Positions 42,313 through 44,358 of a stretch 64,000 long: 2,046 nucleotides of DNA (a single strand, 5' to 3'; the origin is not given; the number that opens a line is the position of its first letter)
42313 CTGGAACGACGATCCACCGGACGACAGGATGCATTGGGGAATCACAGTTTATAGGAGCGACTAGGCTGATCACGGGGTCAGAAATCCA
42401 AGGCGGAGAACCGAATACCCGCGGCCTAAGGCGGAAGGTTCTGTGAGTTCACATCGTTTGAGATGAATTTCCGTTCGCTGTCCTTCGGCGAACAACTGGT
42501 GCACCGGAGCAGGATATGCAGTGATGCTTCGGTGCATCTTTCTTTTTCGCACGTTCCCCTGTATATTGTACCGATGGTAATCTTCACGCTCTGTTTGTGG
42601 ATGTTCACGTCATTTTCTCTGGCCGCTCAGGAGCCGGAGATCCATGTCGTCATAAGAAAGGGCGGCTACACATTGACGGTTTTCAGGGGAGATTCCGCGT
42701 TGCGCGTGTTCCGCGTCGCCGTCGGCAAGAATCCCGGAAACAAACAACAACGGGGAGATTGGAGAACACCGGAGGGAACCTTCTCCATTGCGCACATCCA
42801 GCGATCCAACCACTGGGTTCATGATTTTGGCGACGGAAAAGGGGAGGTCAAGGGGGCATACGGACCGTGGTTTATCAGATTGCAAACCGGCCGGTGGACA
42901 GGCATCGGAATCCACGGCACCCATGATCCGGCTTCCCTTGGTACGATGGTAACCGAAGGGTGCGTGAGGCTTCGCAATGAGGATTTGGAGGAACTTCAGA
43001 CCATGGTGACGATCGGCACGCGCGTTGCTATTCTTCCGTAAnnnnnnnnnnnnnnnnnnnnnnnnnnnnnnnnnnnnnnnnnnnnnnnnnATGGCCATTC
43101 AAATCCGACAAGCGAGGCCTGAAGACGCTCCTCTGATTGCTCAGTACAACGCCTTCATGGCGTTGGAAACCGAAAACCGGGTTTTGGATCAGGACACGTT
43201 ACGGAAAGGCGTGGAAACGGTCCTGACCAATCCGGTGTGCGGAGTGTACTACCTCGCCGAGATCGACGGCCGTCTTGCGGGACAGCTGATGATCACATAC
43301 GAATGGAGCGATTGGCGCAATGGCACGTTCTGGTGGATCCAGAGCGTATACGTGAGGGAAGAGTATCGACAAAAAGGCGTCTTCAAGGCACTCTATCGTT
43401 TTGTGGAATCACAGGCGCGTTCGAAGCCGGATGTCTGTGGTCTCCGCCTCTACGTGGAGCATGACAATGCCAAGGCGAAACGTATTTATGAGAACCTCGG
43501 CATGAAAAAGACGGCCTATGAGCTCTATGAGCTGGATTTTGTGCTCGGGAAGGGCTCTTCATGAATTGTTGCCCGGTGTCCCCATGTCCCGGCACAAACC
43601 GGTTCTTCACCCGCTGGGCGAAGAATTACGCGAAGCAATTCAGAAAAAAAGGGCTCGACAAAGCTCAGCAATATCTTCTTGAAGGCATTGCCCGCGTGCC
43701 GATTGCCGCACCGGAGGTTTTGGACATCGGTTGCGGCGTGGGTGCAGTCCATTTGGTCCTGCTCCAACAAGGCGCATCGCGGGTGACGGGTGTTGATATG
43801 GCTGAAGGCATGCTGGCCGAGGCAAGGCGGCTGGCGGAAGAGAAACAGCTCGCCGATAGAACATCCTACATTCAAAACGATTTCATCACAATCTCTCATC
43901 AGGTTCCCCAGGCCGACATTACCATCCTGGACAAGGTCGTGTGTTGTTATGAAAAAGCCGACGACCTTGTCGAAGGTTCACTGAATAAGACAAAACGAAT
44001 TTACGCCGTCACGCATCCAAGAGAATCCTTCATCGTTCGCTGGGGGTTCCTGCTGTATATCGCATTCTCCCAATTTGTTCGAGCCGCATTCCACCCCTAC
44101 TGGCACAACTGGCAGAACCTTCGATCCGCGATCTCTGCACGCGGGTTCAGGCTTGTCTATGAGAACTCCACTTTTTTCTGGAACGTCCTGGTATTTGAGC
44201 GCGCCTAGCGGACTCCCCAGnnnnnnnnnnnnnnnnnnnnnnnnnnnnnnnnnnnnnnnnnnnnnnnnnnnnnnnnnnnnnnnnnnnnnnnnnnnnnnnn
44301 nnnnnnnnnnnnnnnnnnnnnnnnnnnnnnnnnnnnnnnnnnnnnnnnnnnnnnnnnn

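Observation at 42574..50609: Co-directional envelope-modification-like cluster: L,D-transpeptidase, GNAT, SAM-MTase, GT87/DUF2029, GT-C-like/TPR, TPR protein, secreted Cys protein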

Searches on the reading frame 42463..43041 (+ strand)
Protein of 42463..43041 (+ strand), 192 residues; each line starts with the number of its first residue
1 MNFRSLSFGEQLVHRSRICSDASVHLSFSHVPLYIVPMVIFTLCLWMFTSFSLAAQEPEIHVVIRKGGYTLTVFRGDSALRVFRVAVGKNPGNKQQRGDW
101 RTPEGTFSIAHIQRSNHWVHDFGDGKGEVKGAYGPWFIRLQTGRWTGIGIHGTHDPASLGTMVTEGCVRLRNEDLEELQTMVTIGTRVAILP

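Call 4: search_protein_families(library=pfam, proteins=[window:42463-43041:+], max_evalue=0.01)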
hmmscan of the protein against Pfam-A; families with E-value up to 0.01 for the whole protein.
window:42463-43041:+ (192 aa): 1 family
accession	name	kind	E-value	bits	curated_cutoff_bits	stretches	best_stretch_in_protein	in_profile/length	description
PF03734.19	YkuD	-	8.2e-23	82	23.4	1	61-190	3-146/146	L,D-transpeptidase catalytic domain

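Call 5: search_protein_families(library=ncbifam, proteins=[window:42463-43041:+], max_evalue=0.01)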
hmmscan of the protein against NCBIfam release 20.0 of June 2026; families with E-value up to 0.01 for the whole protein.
window:42463-43041:+ (192 aa): 6 families
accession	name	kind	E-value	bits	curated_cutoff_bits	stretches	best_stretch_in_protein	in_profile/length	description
NF047955.1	TransPepLdtE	equivalog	6e-07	29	480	1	134-191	177-233/322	L,D-transpeptidase LdtE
NF007612.0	PRK10260.1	equivalog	8.2e-07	28.4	583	1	149-190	192-233/306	L,D-transpeptidase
NF007563.0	PRK10190.1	equivalog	8.3e-07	28.5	517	1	149-191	189-231/310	L,D-transpeptidase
NF004786.0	PRK06132.1-3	equivalog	2.4e-05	23.3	329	1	44-190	13-138/418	hypothetical protein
NF040925.1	LD_carbox_ElsL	exception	2.7e-05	24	270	1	148-185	116-153/164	cell wall-recycling L,D-carboxypeptidase ElsL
NF009120.0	PRK12472.1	subfamily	0.0099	14.7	369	0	136-190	111-162/508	hypothetical protein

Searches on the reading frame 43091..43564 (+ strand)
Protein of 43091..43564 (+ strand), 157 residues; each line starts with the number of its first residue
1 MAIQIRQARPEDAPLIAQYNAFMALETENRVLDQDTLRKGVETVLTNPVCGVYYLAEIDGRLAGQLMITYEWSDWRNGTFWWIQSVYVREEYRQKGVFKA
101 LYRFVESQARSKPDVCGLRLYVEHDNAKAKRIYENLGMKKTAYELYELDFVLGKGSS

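Call 4: search_protein_families(library=pfam, proteins=[window:43091-43564:+], max_evalue=0.01)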
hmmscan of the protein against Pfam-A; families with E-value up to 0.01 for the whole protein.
window:43091-43564:+ (157 aa): 5 families
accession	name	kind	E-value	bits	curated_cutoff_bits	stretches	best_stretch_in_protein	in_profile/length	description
PF00583.31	Acetyltransf_1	-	3.1e-14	53.7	20.7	1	52-138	34-116/116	Acetyltransferase (GNAT) family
PF13508.13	Acetyltransf_7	-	4.2e-09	37.1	27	1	52-137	4-81/84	Acetyltransferase (GNAT) domain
PF13420.13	Acetyltransf_4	-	8.5e-08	32.8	24.3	1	5-142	1-138/155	Acetyltransferase (GNAT) domain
PF13673.13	Acetyltransf_10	-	1.2e-06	29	23.6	1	55-144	35-113/128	Acetyltransferase (GNAT) domain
PF13302.13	Acetyltransf_3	-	0.0005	21.2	25.4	1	5-139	4-138/138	Acetyltransferase (GNAT) domain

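Call 5: search_protein_families(library=ncbifam, proteins=[window:43091-43564:+], max_evalue=0.01)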
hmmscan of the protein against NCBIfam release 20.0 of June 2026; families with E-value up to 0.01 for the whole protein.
window:43091-43564:+ (157 aa): 14 families
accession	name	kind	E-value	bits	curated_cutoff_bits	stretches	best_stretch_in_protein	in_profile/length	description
NF041716.1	HxA_phane_GNAT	equivalog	3.4e-07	30.3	250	1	27-141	29-143/152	cyclophane-containing RiPP N-acetyltransferase HaaN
TIGR01575.1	rimI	equivalog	9.4e-07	29.1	86.4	1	52-142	33-116/132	ribosomal protein S18-alanine N-acetyltransferase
NF002959.0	PRK03624.1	equivalog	2.9e-06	27.1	124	1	52-141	50-132/147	GNAT family acetyltransferase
NF000359.1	sat3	exception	0.00013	22.1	360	1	47-146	67-160/180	streptothricin N-acetyltransferase Sat3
TIGR03103.1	trio_acet_GNAT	equivalog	0.00013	20.6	569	1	71-141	148-215/547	N-acetylglutaminylglutamine synthetase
TIGR03448.1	mycothiol_MshD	equivalog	0.00039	19.8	163.1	1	83-141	228-288/294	mycothiol synthase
NF000358.1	sat2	exception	0.00042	20.2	360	1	53-146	61-148/174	streptothricin N-acetyltransferase Sat2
NF053587.1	SpmdActasePaiA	equivalog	0.00065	19.5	250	1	29-143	38-152/172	spermidine/spermine N(1)-acetyltransferase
NF033374.6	AAC_6p_Id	exception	0.00078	19.5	320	1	81-146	77-141/149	aminoglycoside N-acetyltransferase AAC(6')-Id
NF040504.1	resist_ArsN1b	equivalog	0.0014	18.5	210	1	5-141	1-136/159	arsinothricin resistance N-acetyltransferase ArsN1 family B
NF000482.1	AAC_3_XI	exception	0.0022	17.8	300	1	64-139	59-133/148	aminoglycoside N-acetyltransferase AAC(3)-XI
NF040503.1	resist_ArsN1a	equivalog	0.0027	17.5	170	1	84-140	80-135/159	arsinothricin resistance N-acetyltransferase ArsN1 family A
NF007530.0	PRK10146.1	equivalog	0.0057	16.9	142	1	3-143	4-138/144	aminoalkylphosphonate N-acetyltransferase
NF040502.1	PPT_acetyltrans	equivalog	0.0068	16.1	300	1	4-105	9-110/183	phosphinothricin N-acetyltransferase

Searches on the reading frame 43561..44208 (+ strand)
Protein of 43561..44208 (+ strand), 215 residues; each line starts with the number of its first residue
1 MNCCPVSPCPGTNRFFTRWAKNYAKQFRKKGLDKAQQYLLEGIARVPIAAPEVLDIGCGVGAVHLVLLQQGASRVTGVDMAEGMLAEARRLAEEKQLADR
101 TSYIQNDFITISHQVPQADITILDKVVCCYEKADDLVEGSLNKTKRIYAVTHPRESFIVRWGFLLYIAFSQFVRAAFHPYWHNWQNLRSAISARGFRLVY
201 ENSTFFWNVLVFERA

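Call 4: search_protein_families(library=pfam, proteins=[window:43561-44208:+], max_evalue=0.01)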
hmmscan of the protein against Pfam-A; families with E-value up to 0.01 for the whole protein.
window:43561-44208:+ (215 aa): 13 families
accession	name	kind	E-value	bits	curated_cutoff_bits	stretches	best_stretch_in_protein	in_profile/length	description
PF13649.12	Methyltransf_25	-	2.8e-12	47.6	27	1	53-126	1-73/97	Methyltransferase domain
PF08241.18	Methyltransf_11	-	2e-10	41.6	21.2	1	54-136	1-79/95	Methyltransferase domain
PF13847.12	Methyltransf_31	-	6.5e-10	39.3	27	1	52-154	6-113/145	Methyltransferase domain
PF05175.20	MTS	-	1.2e-07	31.9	23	1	26-109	10-91/170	Methyltransferase small domain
PF08242.18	Methyltransf_12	-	8.5e-07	30.1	30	1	54-137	1-85/98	Methyltransferase domain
PF13489.12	Methyltransf_23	-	2.3e-05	24.6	27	1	37-99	7-71/164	Methyltransferase domain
PF01728.25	FtsJ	-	0.00017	22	24.1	1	52-110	24-77/181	FtsJ-like methyltransferase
PF13679.12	Methyltransf_32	-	0.00021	21.7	27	1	50-137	26-119/143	Methyltransferase domain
PF12847.13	Methyltransf_18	-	0.00029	21.3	27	1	49-112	14-78/151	Methyltransferase domain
PF00891.24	Methyltransf_2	-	0.00055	19.8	22.3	1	51-141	64-149/210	O-methyltransferase domain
PF06325.19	PrmA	-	0.00075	19.5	22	1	49-109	161-222/296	Ribosomal protein L11 methyltransferase (PrmA)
PF13578.12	Methyltransf_24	-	0.0037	18.6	26.3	0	55-123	2-74/105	Methyltransferase domain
PF02353.26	CMAS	-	0.0058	16.4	27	1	52-115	65-128/273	Mycolic acid cyclopropane synthetase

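Call 5: search_protein_families(library=ncbifam, proteins=[window:43561-44208:+], max_evalue=0.01)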
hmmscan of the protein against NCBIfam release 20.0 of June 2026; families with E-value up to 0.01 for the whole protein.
window:43561-44208:+ (215 aa): 50 families (the best 25 are shown)
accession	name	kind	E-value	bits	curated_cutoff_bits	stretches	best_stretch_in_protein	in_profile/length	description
NF043040.1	corrin_prot_MT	hypoth_equivalog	9.4e-16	57.9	180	1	22-128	14-116/216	corrinoid protein-associated methyltransferase CpaM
TIGR02021.1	BchM-ChlM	equivalog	1e-11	44.7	158.9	1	22-202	27-204/218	magnesium protoporphyrin IX methyltransferase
NF001244.0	PRK00216.1-5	equivalog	4.7e-09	35.9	216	1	52-119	51-120/236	bifunctional demethylmenaquinone methyltransferase/2-methoxy-6-polyprenyl-1,4-benzoquinol methylase UbiE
TIGR01983.1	UbiG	equivalog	8.4e-09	35.1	102.95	1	46-137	46-136/228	bifunctional 2-polyprenyl-6-hydroxyphenol methylase/3-demethylubiquinol 3-O-methyltransferase UbiG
NF045667.1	MTase_DVU1556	equivalog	9.2e-08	31.8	155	1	52-98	25-71/213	DVU_1556 family methyltransferase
NF053839.1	CPFASynBruc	equivalog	5e-07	29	600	1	32-114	155-239/410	cyclopropane fatty acid synthase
TIGR01934.1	MenG_MenH_UbiE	subfamily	1.2e-06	28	158.35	1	49-109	39-98/223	ubiquinone/menaquinone biosynthesis methyltransferase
TIGR02072.1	BioC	equivalog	1.4e-06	28.3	184.95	1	35-120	19-100/244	malonyl-ACP O-methyltransferase BioC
NF007610.0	PRK10258.1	equivalog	1.9e-06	27.4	342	1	16-123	13-109/251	malonyl-ACP O-methyltransferase BioC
NF041820.1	daptide_MTase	equivalog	3.8e-06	26.6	175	1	49-109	36-97/243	daptide-type RiPP biosynthesis methyltransferase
TIGR04543.1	ketoArg_3Met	equivalog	5.4e-06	25.7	425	1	43-106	143-207/336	2-ketoarginine methyltransferase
NF002463.0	PRK01683.1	equivalog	8e-06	25.6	297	1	41-94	22-77/258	trans-aconitate 2-methyltransferase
TIGR03534.1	RF_mod_PrmC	equivalog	1.9e-05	24.2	199.1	1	50-113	89-152/253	peptide chain release factor N(5)-glutamine methyltransferase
TIGR00406.1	prmA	equivalog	2.6e-05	23.8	183.15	1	50-107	160-217/288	50S ribosomal protein L11 methyltransferase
TIGR04290.1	meth_Rta_06860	hypoth_equivalog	2.8e-05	23.7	300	1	51-119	51-117/226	TIGR04290 family methyltransferase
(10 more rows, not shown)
